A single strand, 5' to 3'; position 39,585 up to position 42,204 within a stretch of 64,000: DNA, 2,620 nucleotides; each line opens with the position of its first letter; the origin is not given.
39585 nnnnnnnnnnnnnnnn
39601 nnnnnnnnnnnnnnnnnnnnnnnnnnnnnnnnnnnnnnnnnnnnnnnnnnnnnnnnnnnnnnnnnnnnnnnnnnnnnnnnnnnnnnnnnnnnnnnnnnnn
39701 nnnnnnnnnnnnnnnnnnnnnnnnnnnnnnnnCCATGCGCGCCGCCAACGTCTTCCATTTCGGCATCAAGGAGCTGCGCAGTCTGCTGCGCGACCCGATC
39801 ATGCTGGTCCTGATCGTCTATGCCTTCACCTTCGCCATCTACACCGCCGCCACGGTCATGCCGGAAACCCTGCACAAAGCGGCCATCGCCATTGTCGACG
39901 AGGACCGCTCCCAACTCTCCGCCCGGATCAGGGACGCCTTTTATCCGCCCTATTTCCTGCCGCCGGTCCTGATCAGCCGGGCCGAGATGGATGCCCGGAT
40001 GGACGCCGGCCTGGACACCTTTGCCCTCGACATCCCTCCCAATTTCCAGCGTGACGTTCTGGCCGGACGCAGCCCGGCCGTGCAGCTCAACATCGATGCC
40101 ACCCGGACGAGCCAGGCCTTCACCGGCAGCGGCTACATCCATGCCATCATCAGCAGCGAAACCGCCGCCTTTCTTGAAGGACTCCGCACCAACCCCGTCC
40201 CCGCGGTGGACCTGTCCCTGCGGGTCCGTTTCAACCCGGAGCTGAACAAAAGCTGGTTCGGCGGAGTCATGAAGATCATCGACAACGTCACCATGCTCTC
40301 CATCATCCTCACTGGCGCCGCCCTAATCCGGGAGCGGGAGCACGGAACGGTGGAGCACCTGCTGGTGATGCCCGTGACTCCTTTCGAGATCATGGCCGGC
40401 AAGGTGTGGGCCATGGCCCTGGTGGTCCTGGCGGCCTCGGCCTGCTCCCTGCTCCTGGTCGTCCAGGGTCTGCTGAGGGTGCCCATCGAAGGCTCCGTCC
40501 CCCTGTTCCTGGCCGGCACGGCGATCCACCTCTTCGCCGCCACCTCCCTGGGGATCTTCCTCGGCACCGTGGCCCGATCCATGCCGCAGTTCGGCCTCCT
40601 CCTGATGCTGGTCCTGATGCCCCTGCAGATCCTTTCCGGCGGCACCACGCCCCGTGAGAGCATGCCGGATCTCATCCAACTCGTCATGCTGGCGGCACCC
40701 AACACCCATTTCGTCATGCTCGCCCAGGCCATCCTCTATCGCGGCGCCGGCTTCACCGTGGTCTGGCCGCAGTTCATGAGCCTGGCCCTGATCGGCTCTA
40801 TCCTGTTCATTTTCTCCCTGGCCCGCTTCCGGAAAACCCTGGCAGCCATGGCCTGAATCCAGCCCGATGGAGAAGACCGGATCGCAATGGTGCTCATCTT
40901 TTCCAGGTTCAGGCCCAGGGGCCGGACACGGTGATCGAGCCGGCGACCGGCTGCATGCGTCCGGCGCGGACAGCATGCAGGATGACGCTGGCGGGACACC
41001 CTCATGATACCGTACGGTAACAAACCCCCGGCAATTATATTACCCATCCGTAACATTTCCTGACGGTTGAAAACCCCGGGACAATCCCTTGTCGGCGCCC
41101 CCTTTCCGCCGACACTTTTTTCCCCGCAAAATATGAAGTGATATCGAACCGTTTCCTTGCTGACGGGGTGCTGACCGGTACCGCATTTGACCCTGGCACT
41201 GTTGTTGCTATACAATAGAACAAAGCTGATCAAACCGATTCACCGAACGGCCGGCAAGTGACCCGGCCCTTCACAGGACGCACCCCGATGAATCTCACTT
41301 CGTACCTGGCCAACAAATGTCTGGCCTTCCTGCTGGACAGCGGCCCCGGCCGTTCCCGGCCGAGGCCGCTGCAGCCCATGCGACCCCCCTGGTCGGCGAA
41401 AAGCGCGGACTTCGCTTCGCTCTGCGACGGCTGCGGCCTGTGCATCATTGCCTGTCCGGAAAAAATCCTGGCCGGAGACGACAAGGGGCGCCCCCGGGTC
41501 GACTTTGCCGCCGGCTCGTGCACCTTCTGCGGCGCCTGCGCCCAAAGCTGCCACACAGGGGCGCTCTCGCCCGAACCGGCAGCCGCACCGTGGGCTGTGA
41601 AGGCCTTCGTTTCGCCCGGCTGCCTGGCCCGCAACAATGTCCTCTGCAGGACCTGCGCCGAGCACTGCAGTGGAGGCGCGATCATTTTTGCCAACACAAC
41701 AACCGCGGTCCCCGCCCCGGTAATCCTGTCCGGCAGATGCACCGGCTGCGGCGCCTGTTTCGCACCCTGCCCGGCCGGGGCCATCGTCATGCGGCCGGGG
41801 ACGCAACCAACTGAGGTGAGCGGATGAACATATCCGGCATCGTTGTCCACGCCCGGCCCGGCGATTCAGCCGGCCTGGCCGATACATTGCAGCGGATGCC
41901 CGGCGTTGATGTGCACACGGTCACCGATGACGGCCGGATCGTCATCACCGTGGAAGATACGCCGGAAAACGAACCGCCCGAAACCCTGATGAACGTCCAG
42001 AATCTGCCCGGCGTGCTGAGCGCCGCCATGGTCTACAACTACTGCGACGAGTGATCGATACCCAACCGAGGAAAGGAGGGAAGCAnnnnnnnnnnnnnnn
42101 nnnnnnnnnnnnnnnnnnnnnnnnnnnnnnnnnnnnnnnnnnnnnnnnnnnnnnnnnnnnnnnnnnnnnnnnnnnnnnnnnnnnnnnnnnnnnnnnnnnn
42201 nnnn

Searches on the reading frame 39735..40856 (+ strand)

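Call 7: search_protein_families(library=pfam, proteins=[window:39735-40856:+])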
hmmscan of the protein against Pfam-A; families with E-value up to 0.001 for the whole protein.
window:39735-40856:+ (373 aa): 4 families
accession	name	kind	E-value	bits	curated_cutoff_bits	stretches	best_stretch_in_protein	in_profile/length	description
PF12698.13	ABC2_membrane_3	-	1.5e-32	113.5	31.6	1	23-362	9-346/347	ABC-2 family transporter protein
PF01061.29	ABC2_membrane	-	4.7e-23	82.3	26.9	1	185-335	59-211/211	ABC-2 type transporter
PF12679.13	ABC2_membrane_2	-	1.6e-18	67.4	27.2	1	12-367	6-280/283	ABC-2 family transporter protein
PF12730.13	ABC2_membrane_4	-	0.00054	20.4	27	1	186-293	61-174/179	ABC-2 family transporter protein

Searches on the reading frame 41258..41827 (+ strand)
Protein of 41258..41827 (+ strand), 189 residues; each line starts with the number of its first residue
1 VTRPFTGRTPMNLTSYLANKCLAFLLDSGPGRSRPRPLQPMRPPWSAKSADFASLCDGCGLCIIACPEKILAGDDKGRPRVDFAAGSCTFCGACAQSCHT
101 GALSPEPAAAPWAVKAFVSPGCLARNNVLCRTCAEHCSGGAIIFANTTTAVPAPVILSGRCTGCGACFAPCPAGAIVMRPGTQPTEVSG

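Call 7: search_protein_families(library=pfam, proteins=[window:41258-41827:+])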
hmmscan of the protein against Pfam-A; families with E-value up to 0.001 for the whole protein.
window:41258-41827:+ (189 aa): 12 families
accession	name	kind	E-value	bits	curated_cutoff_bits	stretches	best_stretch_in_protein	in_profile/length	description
PF12838.12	Fer4_7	-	2.8e-16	60.1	27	2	56-102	2-52/52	4Fe-4S dicluster domain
PF00037.32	Fer4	-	5.7e-15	54.9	21.1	2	155-176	2-23/24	4Fe-4S binding domain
PF13187.11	Fer4_9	-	2.6e-13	50.2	27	2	56-102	2-51/52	4Fe-4S dicluster domain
PF12837.12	Fer4_6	-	2.2e-12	46.7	25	2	53-69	6-22/24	4Fe-4S binding domain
PF13237.11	Fer4_10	-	1.7e-10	41.1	25.5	2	54-98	7-52/53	4Fe-4S dicluster domain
PF13484.11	Fer4_16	-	1.6e-09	38.8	30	0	160-179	1-20/66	4Fe-4S double cluster binding domain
PF14697.11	Fer4_21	-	9.4e-09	35.7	35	1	128-178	9-59/59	4Fe-4S dicluster domain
PF12797.12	Fer4_2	-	6.7e-08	32.4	24.5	1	153-173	2-22/22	4Fe-4S binding domain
PF13183.11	Fer4_8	-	2.2e-07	31.8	27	0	31-70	27-68/68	4Fe-4S dicluster domain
PF12798.12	Fer4_3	-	2.9e-07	31.2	27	0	56-69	1-14/15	4Fe-4S binding domain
PF25160.1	LdpA_Fe-S-bd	-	1.5e-06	28.3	27.6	0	131-179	7-46/49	LdpA Fe-S cluster-binding domain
PF12800.12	Fer4_4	-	8.5e-05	23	24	0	54-68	2-16/17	4Fe-4S binding domain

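Call 19: find_related_loci(query=window:41288-41827:+, collection=metagenome_contigs, flank=8000)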
Query window:41288-41827:+ (179 aa) in metagenome_contigs; peptide patterns used: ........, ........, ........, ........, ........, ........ (x = any residue, [..] = any of these).
600 stretches matched a pattern (row limit reached: there are more); 206 encode a relative of the query (tblastn E <= 1e-3); the best 80 are kept; 80 distinct loci.
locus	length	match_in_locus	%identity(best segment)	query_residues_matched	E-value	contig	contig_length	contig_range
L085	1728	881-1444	87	1-178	1e-109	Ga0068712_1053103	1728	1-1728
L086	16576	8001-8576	81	1-179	1e-97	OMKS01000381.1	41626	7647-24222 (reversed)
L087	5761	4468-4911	48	29-176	2e-41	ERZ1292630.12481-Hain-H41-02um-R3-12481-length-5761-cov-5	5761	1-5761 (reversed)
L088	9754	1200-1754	40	2-168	3e-39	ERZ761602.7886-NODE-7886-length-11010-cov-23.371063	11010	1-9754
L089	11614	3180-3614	48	23-169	8e-39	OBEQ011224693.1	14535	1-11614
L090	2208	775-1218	49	19-178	5e-39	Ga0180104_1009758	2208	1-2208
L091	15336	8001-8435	48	23-169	9e-39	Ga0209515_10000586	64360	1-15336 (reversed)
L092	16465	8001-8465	47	21-178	3e-38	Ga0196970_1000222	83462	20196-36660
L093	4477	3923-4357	47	23-169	2e-38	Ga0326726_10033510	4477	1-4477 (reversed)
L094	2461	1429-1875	48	22-170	4e-38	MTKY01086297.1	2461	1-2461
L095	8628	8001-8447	48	22-170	4e-38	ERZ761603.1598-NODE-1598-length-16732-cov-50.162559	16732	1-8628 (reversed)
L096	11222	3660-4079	46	29-168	3e-38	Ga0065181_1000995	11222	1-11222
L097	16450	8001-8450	43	29-176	6e-38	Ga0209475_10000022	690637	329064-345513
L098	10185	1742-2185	48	22-169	2e-37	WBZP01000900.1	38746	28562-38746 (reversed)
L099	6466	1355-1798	44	30-177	2e-37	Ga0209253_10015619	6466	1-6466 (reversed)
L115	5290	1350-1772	45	30-178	7e-34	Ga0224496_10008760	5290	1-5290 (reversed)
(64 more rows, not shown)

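Call 58: search_protein_families(library=ncbifam, proteins=[window:41288-41827:+], max_evalue=0.00001)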
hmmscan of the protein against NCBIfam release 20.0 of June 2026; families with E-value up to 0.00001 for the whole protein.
window:41288-41827:+ (179 aa): 26 families (the best 25 are shown)
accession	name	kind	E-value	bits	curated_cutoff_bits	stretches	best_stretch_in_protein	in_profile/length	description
TIGR00402.1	napF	equivalog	8.2e-32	110.2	102.2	1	30-166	21-148/149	ferredoxin-type protein NapF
TIGR02179.1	PorD_KorD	subfamily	1.8e-11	44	60.05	1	44-94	25-73/78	2-oxoacid:acceptor oxidoreductase, delta subunit, pyruvate/2-ketoisovalerate family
NF040864.1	HgcB_ferredoxin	equivalog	2.5e-11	43.3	99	1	44-97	14-65/93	mercury methylation ferredoxin HgcB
NF007203.0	PRK09624.1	equivalog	6.1e-10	39.3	171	0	45-93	52-98/105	pyuvate ferredoxin oxidoreductase subunit delta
NF038196.1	ferrodoxin_EFR1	subfamily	1.1e-09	38.8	75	0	38-93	178-229/242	EFR1 family ferrodoxin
NF006221.0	PRK08348.1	subfamily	1.5e-09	37.6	124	1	44-94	44-93/136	NADH-plastoquinone oxidoreductase subunit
TIGR00397.1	mauM_napG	subfamily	2.2e-09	37.2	178.85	1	26-165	35-191/213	MauM/NapG family ferredoxin-type protein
NF043039.1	HgcAB_like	equivalog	5.1e-09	36.2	285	1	44-94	300-350/350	HgcAB-like fusion protein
NF040684.1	PorD_Arch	equivalog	7.1e-09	35.6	120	0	46-93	34-79/85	pyruvate synthase subunit PorD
NF040770.1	hetero_SS_HdrA2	exception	2.4e-08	32.6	1100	0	119-172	581-629/777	CoB-CoM heterodisulfide reductase HdrA2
NF009053.0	PRK12387.1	subfamily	3.9e-08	33.3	204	0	37-124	31-121/180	formate hydrogenlyase complex iron-sulfur subunit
TIGR01944.1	rnfB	subfamily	8.7e-08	31.9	68.7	0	118-173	116-167/190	RnfABCDGE type electron transport complex subunit B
TIGR01971.1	NuoI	subfamily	3.1e-07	30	113.05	0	45-94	43-99/121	NADH-quinone oxidoreductase, chain I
NF058577.1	FdxA_fam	equivalog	5.5e-07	29.7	65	0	118-165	10-52/52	4Fe-4S ferredoxin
TIGR04041.1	activase_YjjW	hypoth_equivalog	6.8e-07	29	250.2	0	44-92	41-86/276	YjjW family glycine radical enzyme activase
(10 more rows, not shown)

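Call 71: search_protein_families(library=pfam, proteins=[L115:1149-1778:+, L115:2020-2274:+], max_evalue=0.001)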
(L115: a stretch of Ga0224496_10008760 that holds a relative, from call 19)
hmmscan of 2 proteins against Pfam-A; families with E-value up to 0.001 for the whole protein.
L115:1149-1778:+ (209 aa): 11 families
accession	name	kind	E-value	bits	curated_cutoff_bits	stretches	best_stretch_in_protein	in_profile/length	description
PF12838.12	Fer4_7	-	3.4e-16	59.9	27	2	85-132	1-52/52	4Fe-4S dicluster domain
PF00037.32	Fer4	-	5.1e-15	55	21.1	2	114-133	4-23/24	4Fe-4S binding domain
PF13187.11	Fer4_9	-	2.9e-14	53.2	27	2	86-132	2-51/52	4Fe-4S dicluster domain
PF14697.11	Fer4_21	-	2.2e-10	41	35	2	160-207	11-58/59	4Fe-4S dicluster domain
PF13484.11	Fer4_16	-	2.3e-10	41.5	30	0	117-136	1-20/66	4Fe-4S double cluster binding domain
PF13237.11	Fer4_10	-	2.1e-09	37.6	25.5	1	84-129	7-53/53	4Fe-4S dicluster domain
PF12837.12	Fer4_6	-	1.9e-08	34.3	25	1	184-206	2-24/24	4Fe-4S binding domain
PF12797.12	Fer4_2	-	2.3e-07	30.8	24.5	1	184-203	3-22/22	4Fe-4S binding domain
PF12798.12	Fer4_3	-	2.5e-07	31.4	27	1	191-205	1-15/15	4Fe-4S binding domain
PF13183.11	Fer4_8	-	1.4e-06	29.2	27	0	79-100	47-68/68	4Fe-4S dicluster domain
PF25160.1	LdpA_Fe-S-bd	-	0.00013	22.1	27.6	0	161-207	7-44/49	LdpA Fe-S cluster-binding domain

L115:2020-2274:+ (84 aa): 1 family
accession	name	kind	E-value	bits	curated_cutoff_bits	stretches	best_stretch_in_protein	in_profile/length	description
PF03927.19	NapD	-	2.8e-20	72.6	28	1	3-78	1-76/76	NapD protein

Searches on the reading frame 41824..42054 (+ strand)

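Call 58: search_protein_families(library=ncbifam, proteins=[window:41824-42054:+], max_evalue=0.00001)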
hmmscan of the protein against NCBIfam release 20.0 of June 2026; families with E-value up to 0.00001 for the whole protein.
window:41824-42054:+ (76 aa): 1 family
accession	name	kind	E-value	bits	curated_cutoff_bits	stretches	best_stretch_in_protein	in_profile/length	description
NF007840.0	PRK10553.1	equivalog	1e-08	35.4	113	1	3-75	7-80/87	chaperone NapD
